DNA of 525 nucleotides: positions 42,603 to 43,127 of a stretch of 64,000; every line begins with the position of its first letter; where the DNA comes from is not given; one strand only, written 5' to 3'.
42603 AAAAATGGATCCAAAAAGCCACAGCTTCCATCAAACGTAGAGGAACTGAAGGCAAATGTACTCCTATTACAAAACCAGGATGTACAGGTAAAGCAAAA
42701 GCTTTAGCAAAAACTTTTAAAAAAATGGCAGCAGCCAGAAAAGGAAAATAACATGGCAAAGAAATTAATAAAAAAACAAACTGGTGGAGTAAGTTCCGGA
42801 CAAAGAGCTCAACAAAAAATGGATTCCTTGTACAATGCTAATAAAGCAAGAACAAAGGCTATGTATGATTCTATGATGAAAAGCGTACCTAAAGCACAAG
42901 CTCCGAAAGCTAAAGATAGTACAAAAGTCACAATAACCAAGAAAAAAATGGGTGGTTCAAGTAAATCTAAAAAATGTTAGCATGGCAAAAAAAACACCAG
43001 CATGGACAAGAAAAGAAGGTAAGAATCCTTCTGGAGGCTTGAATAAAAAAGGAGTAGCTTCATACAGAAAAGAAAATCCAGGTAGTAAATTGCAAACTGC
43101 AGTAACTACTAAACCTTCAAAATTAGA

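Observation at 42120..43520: Cluster of six small lysine-rich basic proteins with a conserved KK(K)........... tail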

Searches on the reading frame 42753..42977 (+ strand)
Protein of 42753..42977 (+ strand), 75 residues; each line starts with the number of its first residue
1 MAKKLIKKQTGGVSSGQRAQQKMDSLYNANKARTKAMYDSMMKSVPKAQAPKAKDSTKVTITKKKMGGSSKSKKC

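Call 6: search_protein_families(library=pfam, proteins=[window:42753-42977:+], max_evalue=1)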
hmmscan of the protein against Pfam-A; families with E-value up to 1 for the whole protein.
window:42753-42977:+ (75 aa): 1 family
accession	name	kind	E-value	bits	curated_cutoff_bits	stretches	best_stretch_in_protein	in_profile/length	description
PF08724.16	Rep_N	-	0.079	13.2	27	1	35-72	106-141/186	Rep protein catalytic domain like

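Call 7: search_protein_families(library=phrogs, proteins=[window:42753-42977:+], max_evalue=1)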
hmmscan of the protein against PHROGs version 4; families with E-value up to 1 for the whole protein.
window:42753-42977:+ (75 aa): 1 family
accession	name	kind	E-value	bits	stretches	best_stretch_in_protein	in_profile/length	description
phrog_31108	-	unknown function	0.25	12.8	1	17-69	41-89/111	-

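Call 30: find_homologous_proteins(query=window:42753-42977:+, max_evalue=0.01)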
Query window:42753-42977:+ (75 aa): 1 proteins with E <= 0.01 among 1 candidates.
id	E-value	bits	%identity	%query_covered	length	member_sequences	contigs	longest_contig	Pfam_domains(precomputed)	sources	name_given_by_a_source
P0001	5.6e-37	142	100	100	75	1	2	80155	-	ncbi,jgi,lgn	jgi:hypothetical protein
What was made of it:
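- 42753..42980 (+): p4: 75 aa with head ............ and tail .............. The core has no close family. Only the self-hit was found among 5.8 billion proteins at E<=0.01 (call 30).
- Tried and rejected: Word-indexed search of p4 in 5.8 billion proteins: only itself at E<=0.01 (call 30).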

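Call 31: find_encoding_contigs(protein=P0001, flank=3000, max_places=4)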
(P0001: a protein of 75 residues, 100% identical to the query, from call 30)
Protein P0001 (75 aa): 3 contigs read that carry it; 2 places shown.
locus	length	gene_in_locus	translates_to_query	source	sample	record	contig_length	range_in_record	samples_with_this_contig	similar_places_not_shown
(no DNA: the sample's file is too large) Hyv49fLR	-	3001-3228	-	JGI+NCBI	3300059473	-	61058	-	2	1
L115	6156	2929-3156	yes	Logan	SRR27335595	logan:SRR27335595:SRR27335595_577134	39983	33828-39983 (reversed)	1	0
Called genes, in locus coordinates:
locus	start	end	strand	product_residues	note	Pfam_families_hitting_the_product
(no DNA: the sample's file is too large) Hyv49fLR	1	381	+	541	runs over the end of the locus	PF23898:Crass_capsid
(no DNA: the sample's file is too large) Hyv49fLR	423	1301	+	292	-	-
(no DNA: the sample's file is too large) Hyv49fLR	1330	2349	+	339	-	-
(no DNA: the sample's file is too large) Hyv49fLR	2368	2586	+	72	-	-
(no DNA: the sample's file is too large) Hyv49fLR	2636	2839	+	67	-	-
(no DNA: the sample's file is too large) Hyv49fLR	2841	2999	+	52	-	-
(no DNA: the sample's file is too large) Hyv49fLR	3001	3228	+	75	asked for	-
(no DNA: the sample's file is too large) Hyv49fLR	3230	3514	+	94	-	PF19846:DUF6321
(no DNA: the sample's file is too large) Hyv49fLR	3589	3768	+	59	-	-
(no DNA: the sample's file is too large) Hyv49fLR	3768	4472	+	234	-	-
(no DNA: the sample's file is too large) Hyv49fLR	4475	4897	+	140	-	PF19174:DUF5856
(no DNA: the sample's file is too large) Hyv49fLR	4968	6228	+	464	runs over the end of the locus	-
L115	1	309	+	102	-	?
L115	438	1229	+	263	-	-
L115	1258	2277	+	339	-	-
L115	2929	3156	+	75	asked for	-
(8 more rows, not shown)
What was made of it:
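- Identical gene calls appear in two independent assemblies (call 31).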
